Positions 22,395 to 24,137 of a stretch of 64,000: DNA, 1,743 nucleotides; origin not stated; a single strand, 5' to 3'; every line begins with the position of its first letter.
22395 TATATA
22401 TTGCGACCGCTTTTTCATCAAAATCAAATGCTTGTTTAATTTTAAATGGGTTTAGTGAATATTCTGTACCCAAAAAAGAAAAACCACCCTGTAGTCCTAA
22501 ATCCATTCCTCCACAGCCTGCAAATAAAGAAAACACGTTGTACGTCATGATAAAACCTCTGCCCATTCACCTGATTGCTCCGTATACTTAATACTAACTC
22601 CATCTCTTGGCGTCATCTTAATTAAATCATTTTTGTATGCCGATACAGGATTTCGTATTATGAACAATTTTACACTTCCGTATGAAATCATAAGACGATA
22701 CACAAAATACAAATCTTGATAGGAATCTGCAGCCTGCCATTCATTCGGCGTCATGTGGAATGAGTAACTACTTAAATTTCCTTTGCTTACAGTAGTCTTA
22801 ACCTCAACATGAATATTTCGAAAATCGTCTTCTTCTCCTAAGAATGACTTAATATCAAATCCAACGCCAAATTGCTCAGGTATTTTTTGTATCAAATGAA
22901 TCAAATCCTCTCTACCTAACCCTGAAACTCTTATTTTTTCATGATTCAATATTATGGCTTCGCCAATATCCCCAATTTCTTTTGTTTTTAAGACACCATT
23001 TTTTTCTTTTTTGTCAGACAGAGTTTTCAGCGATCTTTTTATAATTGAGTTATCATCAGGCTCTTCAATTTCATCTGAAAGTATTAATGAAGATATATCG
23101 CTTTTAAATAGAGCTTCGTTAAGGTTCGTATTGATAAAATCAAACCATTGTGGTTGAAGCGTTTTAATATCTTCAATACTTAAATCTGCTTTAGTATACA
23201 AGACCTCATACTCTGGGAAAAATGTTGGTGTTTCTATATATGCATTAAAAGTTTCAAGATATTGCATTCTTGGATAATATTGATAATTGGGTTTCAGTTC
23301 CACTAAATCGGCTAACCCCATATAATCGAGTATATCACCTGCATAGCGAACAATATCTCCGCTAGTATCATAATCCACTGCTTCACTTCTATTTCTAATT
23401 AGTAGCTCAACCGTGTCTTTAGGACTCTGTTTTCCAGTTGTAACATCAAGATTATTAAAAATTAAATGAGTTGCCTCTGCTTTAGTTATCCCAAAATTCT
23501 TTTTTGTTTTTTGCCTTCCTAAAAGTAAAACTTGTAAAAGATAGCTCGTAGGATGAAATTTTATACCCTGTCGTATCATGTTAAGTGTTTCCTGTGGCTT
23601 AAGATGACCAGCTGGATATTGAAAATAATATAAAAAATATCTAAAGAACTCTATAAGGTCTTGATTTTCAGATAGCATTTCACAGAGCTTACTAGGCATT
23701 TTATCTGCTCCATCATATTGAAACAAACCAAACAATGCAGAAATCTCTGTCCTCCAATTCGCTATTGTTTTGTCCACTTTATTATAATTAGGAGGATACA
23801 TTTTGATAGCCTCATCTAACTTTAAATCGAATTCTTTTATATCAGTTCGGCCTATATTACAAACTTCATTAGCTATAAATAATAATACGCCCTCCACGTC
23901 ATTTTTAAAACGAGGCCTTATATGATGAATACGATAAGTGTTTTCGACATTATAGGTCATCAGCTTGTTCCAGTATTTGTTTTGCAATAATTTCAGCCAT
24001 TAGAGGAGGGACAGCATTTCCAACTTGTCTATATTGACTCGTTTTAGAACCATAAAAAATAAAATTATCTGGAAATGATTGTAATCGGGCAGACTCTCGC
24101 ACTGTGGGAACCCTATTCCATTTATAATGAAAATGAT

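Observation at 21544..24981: R-M module with two unrelated-TRD m5C methyltransferases flanking a DUF3883-like nuclease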

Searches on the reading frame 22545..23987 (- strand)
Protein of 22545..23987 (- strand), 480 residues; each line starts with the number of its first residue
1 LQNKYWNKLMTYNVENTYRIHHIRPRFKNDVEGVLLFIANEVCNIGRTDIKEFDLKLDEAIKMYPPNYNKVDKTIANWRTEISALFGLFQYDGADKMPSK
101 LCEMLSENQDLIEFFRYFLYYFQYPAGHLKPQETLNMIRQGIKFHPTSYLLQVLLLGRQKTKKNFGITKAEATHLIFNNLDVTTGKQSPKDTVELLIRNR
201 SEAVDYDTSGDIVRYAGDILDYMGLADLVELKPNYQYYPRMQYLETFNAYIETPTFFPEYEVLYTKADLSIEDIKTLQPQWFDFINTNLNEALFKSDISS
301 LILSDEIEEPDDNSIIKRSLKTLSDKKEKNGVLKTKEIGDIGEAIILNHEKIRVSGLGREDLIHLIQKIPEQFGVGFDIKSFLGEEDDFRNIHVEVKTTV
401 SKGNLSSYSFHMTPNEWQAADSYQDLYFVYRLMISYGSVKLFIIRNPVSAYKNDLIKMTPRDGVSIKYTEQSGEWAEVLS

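Call 3: search_protein_families(library=pfam, proteins=[window:22545-23987:-], max_evalue=0.01)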
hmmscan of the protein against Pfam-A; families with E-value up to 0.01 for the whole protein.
window:22545-23987:- (480 aa): 2 families
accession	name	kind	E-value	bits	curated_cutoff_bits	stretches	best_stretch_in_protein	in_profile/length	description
PF11564.14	BpuJI_N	-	4.9e-85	285.6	25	1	12-282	1-278/278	Restriction endonuclease BpuJI - N terminal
PF13020.12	NOV_C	-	8.8e-11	42.2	22.1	1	342-435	1-82/91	Protein NO VEIN, C-terminal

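Call 4: search_protein_families(library=ncbifam, proteins=[window:22545-23987:-], max_evalue=0.01)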
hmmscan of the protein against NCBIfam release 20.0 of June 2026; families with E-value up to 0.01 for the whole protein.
window:22545-23987:- (480 aa): 0 families

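Call 5: search_protein_families(library=padloc, proteins=[window:22545-23987:-], max_evalue=0.01)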
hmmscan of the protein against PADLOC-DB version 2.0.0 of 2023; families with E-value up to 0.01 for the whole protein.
window:22545-23987:- (480 aa): 7 families
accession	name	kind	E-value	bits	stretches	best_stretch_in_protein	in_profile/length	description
PDLC03432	REase_II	-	4.3e-33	112.9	1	10-460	1-438/462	Type II restriction enzyme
PDLC05008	PDC-S36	-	1.4e-15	55.8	1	336-450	156-266/280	-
PDLC04021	PD-T4-1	-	8.5e-13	46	1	315-432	226-343/383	-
PDLC03964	TmtA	-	6.2e-12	42.4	1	304-433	1361-1501/1538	-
PDLC03965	TmtA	-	6.4e-09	32.3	1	334-452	1237-1341/1370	-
PDLC04022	PD-T4-1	-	2.4e-08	31.6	1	315-438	59-180/216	-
PDLC03971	TmtA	-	0.0055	12.2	1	374-458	1687-1769/1782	-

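Call 6: search_solved_structures(query=window:22545-23987:-, max_evalue=0.01, show_alignments=2)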
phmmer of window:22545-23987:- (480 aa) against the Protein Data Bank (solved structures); distinct sequences matched with E-value up to 0.01: 2.
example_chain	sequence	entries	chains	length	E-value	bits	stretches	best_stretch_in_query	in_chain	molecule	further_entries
5hlt_A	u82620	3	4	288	8.8e-18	67.7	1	10-284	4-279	Restriction endonuclease R.BpuJI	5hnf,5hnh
2vla_A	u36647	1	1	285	1.9e-17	66.6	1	10-284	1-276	RESTRICTION ENDONUCLEASE R.BPUJI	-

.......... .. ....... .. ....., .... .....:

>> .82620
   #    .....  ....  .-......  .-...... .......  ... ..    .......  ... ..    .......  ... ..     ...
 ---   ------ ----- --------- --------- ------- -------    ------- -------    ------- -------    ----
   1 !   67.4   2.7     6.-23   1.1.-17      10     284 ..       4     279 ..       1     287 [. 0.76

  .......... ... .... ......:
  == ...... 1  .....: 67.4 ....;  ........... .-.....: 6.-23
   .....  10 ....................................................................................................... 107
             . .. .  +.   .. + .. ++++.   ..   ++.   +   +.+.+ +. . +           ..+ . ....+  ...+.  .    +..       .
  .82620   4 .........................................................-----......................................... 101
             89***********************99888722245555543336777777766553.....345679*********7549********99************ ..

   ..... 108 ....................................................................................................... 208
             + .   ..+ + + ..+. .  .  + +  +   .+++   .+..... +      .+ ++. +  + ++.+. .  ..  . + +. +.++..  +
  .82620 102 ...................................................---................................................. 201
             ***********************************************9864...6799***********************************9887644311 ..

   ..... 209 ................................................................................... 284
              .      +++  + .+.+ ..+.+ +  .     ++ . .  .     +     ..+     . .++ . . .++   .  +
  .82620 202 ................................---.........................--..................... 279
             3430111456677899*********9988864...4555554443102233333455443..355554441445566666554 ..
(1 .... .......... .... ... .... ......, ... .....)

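Call 15: find_encoding_contigs(protein=window:22545-23960:-, flank=8000, max_places=6)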
Protein window:22545-23960:- (471 aa): no gene with exactly this product is on record in the collection.

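Call 17: find_homologous_proteins(query=window:22545-23960:-, max_evalue=0.001)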
Query window:22545-23960:- (471 aa): 2007 proteins with E <= 0.001 among 8000 candidates; the best 120 are listed.
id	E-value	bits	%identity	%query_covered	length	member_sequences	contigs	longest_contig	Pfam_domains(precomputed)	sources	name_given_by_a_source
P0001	0.0e+0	1069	100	100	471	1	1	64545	PF13020.13,PF11564.16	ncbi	-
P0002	7.4e-276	933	86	100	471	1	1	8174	PF13020.13,PF11564.16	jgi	jgi:hypothetical protein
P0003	2.0e-221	754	70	100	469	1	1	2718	PF13020.13,PF11564.16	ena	-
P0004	3.8e-215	733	69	100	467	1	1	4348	PF13020.13,PF11564.16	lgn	-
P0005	3.2e-205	701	64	98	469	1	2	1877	PF13020.13,PF11564.16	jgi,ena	-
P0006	1.6e-204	698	65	99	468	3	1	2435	PF13020.13,PF11564.16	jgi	jgi:hypothetical protein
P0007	9.6e-195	666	62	100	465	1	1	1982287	PF13020.13,PF11564.16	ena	-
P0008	5.5e-186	637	61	100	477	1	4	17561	PF13020.13,PF11564.16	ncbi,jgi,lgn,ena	-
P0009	1.2e-177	610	57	100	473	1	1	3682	PF13020.13,PF11564.16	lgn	-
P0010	2.6e-159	549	53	100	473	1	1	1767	PF13020.13,PF11564.16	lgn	-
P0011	1.0e-158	547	55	98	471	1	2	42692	PF13020.13,PF11564.16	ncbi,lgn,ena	-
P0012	5.8e-158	545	53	98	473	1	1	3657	PF13020.13,PF11564.16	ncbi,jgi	jgi:hypothetical protein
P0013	7.4e-158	544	51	99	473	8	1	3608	PF13020.13,PF11564.16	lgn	-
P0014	1.1e-157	544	54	100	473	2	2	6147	PF13020.13,PF11564.16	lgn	-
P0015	1.2e-157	544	50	99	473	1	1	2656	PF13020.13,PF11564.16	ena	-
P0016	1.8e-157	543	53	98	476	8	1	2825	PF13020.13,PF11564.16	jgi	jgi:hypothetical protein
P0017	1.8e-157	543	53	98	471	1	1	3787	PF13020.13,PF11564.16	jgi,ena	-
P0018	1.8e-157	543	52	100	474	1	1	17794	PF13020.13,PF11564.16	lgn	-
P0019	2.1e-157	543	52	98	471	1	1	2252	PF13020.13,PF11564.16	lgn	-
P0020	2.9e-157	542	50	99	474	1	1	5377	PF13020.13,PF11564.16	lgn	-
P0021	3.1e-157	542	53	98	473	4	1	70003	PF13020.13,PF11564.16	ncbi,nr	ncbi:MAG: DUF3883 domain-containing protein [Candidatus Pacebacteria bacterium]|nr:DUF3883 domain-co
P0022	4.6e-157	542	53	98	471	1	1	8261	PF13020.13,PF11564.16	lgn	-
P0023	1.4e-156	540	52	98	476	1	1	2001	PF13020.13,PF11564.16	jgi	jgi:hypothetical protein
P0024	2.1e-156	540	52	98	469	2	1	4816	PF13020.13,PF11564.16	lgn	-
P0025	2.4e-156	539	53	98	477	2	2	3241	PF13020.13,PF11564.16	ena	-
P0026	2.5e-156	539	51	98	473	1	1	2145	PF13020.13,PF11564.16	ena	-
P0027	3.1e-156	539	53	98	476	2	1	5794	PF13020.13,PF11564.16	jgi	jgi:hypothetical protein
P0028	4.6e-156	538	52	98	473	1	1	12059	PF13020.13,PF11564.16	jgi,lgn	jgi:hypothetical protein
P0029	4.9e-156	538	52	98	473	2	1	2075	PF13020.13,PF11564.16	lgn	-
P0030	5.1e-156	538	52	98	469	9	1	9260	PF13020.13,PF11564.16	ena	-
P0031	5.2e-156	538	51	99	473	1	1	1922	PF13020.13,PF11564.16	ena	-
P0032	5.8e-156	538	53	99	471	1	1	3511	PF13020.13,PF11564.16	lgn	-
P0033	1.3e-155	537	52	98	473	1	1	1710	PF13020.13,PF11564.16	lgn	-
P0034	2.1e-155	536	52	98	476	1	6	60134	PF13020.13,PF11564.16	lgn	-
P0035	2.9e-155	536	52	98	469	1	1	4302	PF13020.13,PF11564.16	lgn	-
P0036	3.3e-155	536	53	98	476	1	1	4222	PF13020.13,PF11564.16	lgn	-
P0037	3.3e-155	536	53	98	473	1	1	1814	PF13020.13,PF11564.16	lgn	-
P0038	4.3e-155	535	51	98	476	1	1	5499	PF13020.13,PF11564.16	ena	-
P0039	4.9e-155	535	51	98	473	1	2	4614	PF13020.13,PF11564.16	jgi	-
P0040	4.9e-155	535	51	98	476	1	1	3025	PF13020.13,PF11564.16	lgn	-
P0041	5.7e-155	535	51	98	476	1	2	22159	PF13020.13,PF11564.16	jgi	jgi:hypothetical protein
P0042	5.8e-155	535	51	98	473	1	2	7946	PF13020.13,PF11564.16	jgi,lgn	-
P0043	6.0e-155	535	50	99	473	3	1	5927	PF13020.13,PF11564.16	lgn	-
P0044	6.2e-155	535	51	98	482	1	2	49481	PF13020.13,PF11564.16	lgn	-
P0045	8.4e-155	534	51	98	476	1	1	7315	PF13020.13,PF11564.16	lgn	-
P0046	1.2e-154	534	51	98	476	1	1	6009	PF13020.13,PF11564.16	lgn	-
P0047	1.2e-154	534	52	98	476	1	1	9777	PF13020.13,PF11564.16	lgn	-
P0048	1.4e-154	534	52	98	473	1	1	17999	PF13020.13,PF11564.16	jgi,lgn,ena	-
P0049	1.8e-154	533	52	97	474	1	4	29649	PF13020.13,PF11564.16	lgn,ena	-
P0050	2.2e-154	533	51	98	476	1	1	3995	PF13020.13,PF11564.16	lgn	-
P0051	2.3e-154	533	51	98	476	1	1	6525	PF13020.13,PF11564.16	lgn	-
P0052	2.3e-154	533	52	98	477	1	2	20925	PF13020.13,PF11564.16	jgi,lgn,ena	-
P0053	2.4e-154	533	51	98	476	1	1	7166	PF13020.13,PF11564.16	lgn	-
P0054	2.7e-154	533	51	98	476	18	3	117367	PF13020.13,PF11564.16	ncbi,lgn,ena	-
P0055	2.8e-154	533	51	98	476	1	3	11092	PF13020.13,PF11564.16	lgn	-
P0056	3.1e-154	532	52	98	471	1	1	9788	PF13020.13,PF11564.16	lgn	-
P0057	3.4e-154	532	52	98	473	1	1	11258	PF13020.13,PF11564.16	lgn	-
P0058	3.9e-154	532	50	99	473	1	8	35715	PF13020.13,PF11564.16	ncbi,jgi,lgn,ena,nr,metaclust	ncbi:MAG: hypothetical protein A2259_05100 [Candidatus Moranbacteria bacterium RIFOXYA2_FULL_43_15]|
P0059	4.1e-154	532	51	99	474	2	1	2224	PF13020.13,PF11564.16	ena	-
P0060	4.7e-154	532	52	98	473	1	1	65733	PF13020.13,PF11564.16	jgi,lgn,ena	-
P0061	4.8e-154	532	50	98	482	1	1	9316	PF13020.13,PF11564.16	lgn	-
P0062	5.1e-154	532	52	98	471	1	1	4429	PF13020.13,PF11564.16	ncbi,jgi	jgi:hypothetical protein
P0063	6.4e-154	531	51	98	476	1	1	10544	PF13020.13,PF11564.16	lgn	-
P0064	7.8e-154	531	51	98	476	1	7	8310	PF13020.13,PF11564.16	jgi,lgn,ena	-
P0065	8.7e-154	531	51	98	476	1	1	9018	PF13020.13,PF11564.16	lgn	-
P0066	9.5e-154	531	51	100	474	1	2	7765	PF13020.13,PF11564.16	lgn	-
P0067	1.0e-153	531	51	98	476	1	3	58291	PF13020.13,PF11564.16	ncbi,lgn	-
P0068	1.3e-153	530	53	98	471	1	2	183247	PF13020.13,PF11564.16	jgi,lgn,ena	jgi:hypothetical protein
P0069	1.3e-153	530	50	99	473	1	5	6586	PF13020.13,PF11564.16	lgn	-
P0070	1.3e-153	530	51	99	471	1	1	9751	PF13020.13,PF11564.16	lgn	-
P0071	1.4e-153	530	52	98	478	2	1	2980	PF13020.13,PF11564.16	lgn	-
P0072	1.7e-153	530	52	98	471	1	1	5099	PF13020.13,PF11564.16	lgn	-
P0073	2.5e-153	529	52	98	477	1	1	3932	PF13020.13,PF11564.16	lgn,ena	-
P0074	3.0e-153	529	52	98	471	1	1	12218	PF13020.13,PF11564.16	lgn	-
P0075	4.0e-153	529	51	98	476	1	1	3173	PF13020.13,PF11564.16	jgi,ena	-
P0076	6.2e-153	528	51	98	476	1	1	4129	PF13020.13,PF11564.16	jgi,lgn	-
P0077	6.9e-153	528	51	98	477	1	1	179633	PF13020.13,PF11564.16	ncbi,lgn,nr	ncbi:MAG: DUF3883 domain-containing protein [Patescibacteria group bacterium]|nr:DUF3883 domain-cont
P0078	1.1e-152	527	52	98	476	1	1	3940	PF13020.13,PF11564.16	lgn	-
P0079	1.6e-152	527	51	98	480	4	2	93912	PF13020.13,PF11564.16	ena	-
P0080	2.6e-152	526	53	98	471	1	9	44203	PF13020.13,PF11564.16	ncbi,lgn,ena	-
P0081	2.7e-152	526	52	98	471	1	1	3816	PF13020.13,PF11564.16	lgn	-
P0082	4.7e-152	525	51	100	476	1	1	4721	PF13020.13,PF11564.16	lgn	-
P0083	4.8e-152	525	51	98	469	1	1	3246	PF13020.13,PF11564.16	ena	-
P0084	7.4e-152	525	51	98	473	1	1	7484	PF13020.13,PF11564.16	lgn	-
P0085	8.5e-152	524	50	98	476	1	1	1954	PF13020.13,PF11564.16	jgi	-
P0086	1.2e-151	524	51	98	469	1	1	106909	PF13020.13,PF11564.16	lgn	-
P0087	2.7e-151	523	51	98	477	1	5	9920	PF13020.13,PF11564.16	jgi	-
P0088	5.0e-151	522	50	99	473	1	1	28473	PF13020.13,PF11564.16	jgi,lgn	jgi:hypothetical protein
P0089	5.4e-151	522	51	98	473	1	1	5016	PF13020.13,PF11564.16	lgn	-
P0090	6.6e-151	521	51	99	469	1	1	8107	PF13020.13,PF11564.16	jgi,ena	-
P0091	2.3e-150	520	51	98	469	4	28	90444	PF13020.13,PF11564.16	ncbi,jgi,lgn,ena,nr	ncbi:MAG: DUF3883 domain-containing protein [Candidatus Jacksonbacteria bacterium]|jgi:hypothetical 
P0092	2.6e-150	519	52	98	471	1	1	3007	PF13020.13,PF11564.16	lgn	-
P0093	3.8e-150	519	53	98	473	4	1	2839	PF13020.13,PF11564.16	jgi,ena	-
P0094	4.4e-150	519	51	98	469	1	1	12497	PF13020.13,PF11564.16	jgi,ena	jgi:hypothetical protein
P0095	8.0e-150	518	52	98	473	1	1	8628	PF13020.13,PF11564.16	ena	-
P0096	8.1e-150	518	50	98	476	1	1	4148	PF13020.13,PF11564.16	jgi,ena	jgi:hypothetical protein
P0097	1.4e-149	517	50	98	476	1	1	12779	PF13020.13,PF11564.16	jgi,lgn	-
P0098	2.6e-149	516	52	100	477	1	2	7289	PF13020.13,PF11564.16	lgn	-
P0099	5.6e-149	515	50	98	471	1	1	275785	PF13020.13,PF11564.16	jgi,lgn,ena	-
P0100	1.0e-148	514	50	98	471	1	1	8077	PF13020.13,PF11564.16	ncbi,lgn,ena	-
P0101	1.6e-148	514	49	99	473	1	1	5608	PF13020.13,PF11564.16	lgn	-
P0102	2.4e-148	513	50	98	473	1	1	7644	PF13020.13,PF11564.16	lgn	-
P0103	4.2e-148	512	50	100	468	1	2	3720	PF13020.13,PF11564.16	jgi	jgi:hypothetical protein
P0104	5.9e-148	512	53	98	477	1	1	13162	PF13020.13,PF11564.16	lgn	-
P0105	1.6e-147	510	51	98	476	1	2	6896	PF13020.13,PF11564.16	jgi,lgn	-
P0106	1.6e-147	510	50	98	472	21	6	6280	PF13020.13,PF11564.16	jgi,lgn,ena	-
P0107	1.8e-147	510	49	100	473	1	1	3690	PF13020.13,PF11564.16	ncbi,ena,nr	ncbi:MAG: DUF3883 domain-containing protein [bacterium]|nr:DUF3883 domain-containing protein [bacter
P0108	2.2e-147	510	51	98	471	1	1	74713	PF13020.13,PF11564.16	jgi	-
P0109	2.3e-147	510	49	99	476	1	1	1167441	PF13020.13,PF11564.16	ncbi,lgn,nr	ncbi:MAG: DUF3883 domain-containing protein [Patescibacteria group bacterium]|nr:MAG: DUF3883 domain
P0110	2.9e-147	509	52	97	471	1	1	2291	PF13020.13,PF11564.16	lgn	-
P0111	2.9e-147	509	51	99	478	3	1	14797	PF13020.13,PF11564.16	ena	-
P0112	3.6e-147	509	49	98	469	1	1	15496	PF13020.13,PF11564.16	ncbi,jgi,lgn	-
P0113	5.0e-147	509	49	98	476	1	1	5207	PF13020.13,PF11564.16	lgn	-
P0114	5.2e-147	509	50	98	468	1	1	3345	PF13020.13,PF11564.16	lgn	-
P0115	6.4e-147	508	48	99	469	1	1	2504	PF13020.13,PF11564.16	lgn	-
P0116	6.7e-147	508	51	98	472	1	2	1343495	PF13020.13,PF11564.16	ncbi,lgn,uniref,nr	ncbi:DUF3883 domain-containing protein [Cocleimonas flava]|uniref:Uncharacterized protein DUF3883 n=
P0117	9.3e-147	508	50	99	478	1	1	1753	PF13020.13,PF11564.16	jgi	-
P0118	1.3e-146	507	51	98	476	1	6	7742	PF13020.13,PF11564.16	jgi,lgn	jgi:hypothetical protein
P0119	1.7e-146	507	50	97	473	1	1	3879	PF13020.13,PF11564.16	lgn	-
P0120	3.1e-146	506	49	98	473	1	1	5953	PF13020.13,PF11564.16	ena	-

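Call 18: find_encoding_contigs(protein=P0001, flank=6000, max_places=3)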
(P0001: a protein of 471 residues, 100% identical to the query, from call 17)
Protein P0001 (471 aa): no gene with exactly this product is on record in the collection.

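Call 19: find_encoding_contigs(protein=P0116, flank=6000, max_places=3)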
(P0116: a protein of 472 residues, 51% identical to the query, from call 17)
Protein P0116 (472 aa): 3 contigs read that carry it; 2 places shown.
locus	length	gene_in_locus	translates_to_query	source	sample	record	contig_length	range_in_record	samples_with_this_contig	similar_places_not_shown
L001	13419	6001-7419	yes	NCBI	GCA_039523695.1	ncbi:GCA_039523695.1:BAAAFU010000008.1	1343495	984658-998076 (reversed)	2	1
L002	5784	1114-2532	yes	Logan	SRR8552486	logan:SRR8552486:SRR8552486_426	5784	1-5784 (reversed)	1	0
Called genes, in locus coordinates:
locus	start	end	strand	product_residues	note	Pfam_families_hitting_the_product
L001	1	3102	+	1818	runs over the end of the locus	PF12458:DUF3686, PF13401:AAA_22 (faint), PF25472:DUF7902, PF00004:AAA (weak)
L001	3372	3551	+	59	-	-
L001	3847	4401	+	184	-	PF13453:Zn_ribbon_TFIIB (weak)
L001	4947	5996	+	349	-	PF00145:DNA_methylase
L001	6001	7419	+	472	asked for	PF11564:BpuJI_N, PF13020:NOV_C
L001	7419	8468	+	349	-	PF00145:DNA_methylase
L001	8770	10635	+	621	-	PF08378:NERD, PF00580:UvrD-helicase (weak), PF13245:AAA_19 (weak), PF01443:Viral_helicase1 (faint), PF13361:UvrD_C, PF13538:UvrD_C_2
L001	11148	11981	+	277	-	PF12974:Phosphonate-bd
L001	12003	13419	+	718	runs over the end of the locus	PF13185:GAF_2, PF00989:PAS, PF13188:PAS_8, PF08448:PAS_4, PF13426:PAS_9, PF00990:GGDEF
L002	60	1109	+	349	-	PF00145:DNA_methylase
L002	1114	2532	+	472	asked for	PF11564:BpuJI_N, PF13020:NOV_C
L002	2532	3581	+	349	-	PF00145:DNA_methylase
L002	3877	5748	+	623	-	PF08378:NERD, PF00580:UvrD-helicase (weak), PF13245:AAA_19 (weak), PF01443:Viral_helicase1 (faint), PF13361:UvrD_C, PF13538:UvrD_C_2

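Call 20: find_encoding_contigs(protein=P0007, flank=6000, max_places=3)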
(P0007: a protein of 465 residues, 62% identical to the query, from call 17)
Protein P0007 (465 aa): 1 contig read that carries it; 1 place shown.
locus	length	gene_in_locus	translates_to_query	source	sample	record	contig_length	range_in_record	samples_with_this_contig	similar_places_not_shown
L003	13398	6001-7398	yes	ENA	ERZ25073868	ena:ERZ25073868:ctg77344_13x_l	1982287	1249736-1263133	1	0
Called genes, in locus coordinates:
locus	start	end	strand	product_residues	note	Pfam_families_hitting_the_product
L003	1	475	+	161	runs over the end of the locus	PF28217:FAM81B (faint)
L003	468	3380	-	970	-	-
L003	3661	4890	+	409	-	PF07690:MFS_1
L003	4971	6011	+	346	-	PF00145:DNA_methylase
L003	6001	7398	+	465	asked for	PF11564:BpuJI_N, PF13020:NOV_C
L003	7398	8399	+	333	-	PF00145:DNA_methylase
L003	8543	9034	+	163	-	PF13673:Acetyltransf_10 (weak), PF00583:Acetyltransf_1, PF13508:Acetyltransf_7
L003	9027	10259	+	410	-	PF01966:HD, PF13286:HD_assoc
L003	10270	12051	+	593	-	PF03485:Arg_tRNA_synt_N, PF00750:tRNA-synt_1d, PF00133:tRNA-synt_1 (faint), PF01406:tRNA-synt_1e (faint), PF01921:tRNA-synt_1f (faint), PF09334:tRNA-synt_1g (faint), PF05746:DALR_1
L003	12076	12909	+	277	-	PF05036:SPOR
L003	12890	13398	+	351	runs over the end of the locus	PF00933:Glyco_hydro_3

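Call 23: find_related_loci(query=A1, collection=genome_contigs, flank=5000)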
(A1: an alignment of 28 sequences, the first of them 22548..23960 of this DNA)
Query A1 (471 aa) in genome_contigs; peptide patterns used: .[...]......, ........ (x = any residue, [..] = any of these).
338 stretches matched a pattern; 282 encode a relative of the query (tblastn E <= 1e-3); the best 80 are kept; 80 distinct loci.
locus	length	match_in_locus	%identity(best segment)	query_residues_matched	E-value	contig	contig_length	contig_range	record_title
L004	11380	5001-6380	55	6-466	5e-164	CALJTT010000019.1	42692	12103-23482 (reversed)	MAG: Candidatus Pacebacteria bacterium isolate R3_Bin_METABAT__89_1 genome assembly, contig: c_000002099736, whole genom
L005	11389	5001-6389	52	9-470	1e-161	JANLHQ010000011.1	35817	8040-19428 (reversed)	MAG: Candidatus Azambacteria bacterium isolate P6-21 k99_7347, whole genome shotgun sequence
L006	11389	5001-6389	51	9-470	1e-159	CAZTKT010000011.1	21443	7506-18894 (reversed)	MAG TPA_asm: uncultured Candidatus Saccharibacteria bacterium isolate binchicken_co264_14 genome assembly, contig: NODE_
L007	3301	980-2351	62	7-470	1e-178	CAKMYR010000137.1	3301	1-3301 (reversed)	uncultured Gammaproteobacteria bacterium isolate EG15H_Bin1 genome assembly, contig: NODE_1069_length_3301_cov_3.219963,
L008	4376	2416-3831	51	1-470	3e-164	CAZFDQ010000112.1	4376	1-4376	MAG TPA_asm: uncultured Pseudomonadota bacterium isolate SRP067234_co1_40 genome assembly, contig: k99_977884, whole gen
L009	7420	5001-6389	51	9-470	1e-158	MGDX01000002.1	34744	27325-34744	MAG: Candidatus Uhrbacteria bacterium RIFCSPHIGHO2_02_FULL_53_13 rifcsphigho2_02_scaffold_11227, whole genome shotgun se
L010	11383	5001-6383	53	9-470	2e-158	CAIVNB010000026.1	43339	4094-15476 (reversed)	uncultured bacterium isolate AlinenLipids_bin-5200 genome assembly, contig: bin-5200:26/88, whole genome shotgun sequenc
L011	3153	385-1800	49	1-470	5e-162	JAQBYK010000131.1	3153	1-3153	MAG: bacterium isolate casp150-mb.315 NODE_70396_length_3153_cov_0.044859, whole genome shotgun sequence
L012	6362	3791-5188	48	9-471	4e-154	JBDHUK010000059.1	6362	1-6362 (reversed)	MAG: Candidatus Saccharimonadales bacterium isolate AS-MICRO-3CA.382 NODE_61717_length_6362_cov_10.623618, whole genome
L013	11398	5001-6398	49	6-470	1e-152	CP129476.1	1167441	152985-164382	MAG: Patescibacteria group bacterium isolate cMAG.20 chromosome, complete genome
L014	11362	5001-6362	49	10-466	9e-153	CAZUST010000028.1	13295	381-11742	MAG TPA_asm: uncultured Candidatus Saccharibacteria bacterium isolate binchicken_co20_145 genome assembly, contig: NODE_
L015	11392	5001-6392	49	9-470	2e-151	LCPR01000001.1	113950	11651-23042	MAG: Candidatus Saccharibacteria bacterium GW2011_GWC2_48_9 UY35_C0001, whole genome shotgun sequence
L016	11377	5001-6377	50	10-471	2e-151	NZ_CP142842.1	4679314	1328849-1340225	Alteromonas sp. 4B03 chromosome, complete genome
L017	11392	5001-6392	49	9-470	6e-149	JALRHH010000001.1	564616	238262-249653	MAG: Candidatus Saccharimonadia bacterium isolate MYJ.17 NODE_1_length_564616_cov_19.245983, whole genome shotgun sequen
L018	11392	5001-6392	48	9-470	5e-148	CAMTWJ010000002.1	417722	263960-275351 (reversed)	MAG: uncultured Candidatus Saccharibacteria bacterium isolate G02_MAG_00014 genome assembly, contig: G02_MAG_00014_00000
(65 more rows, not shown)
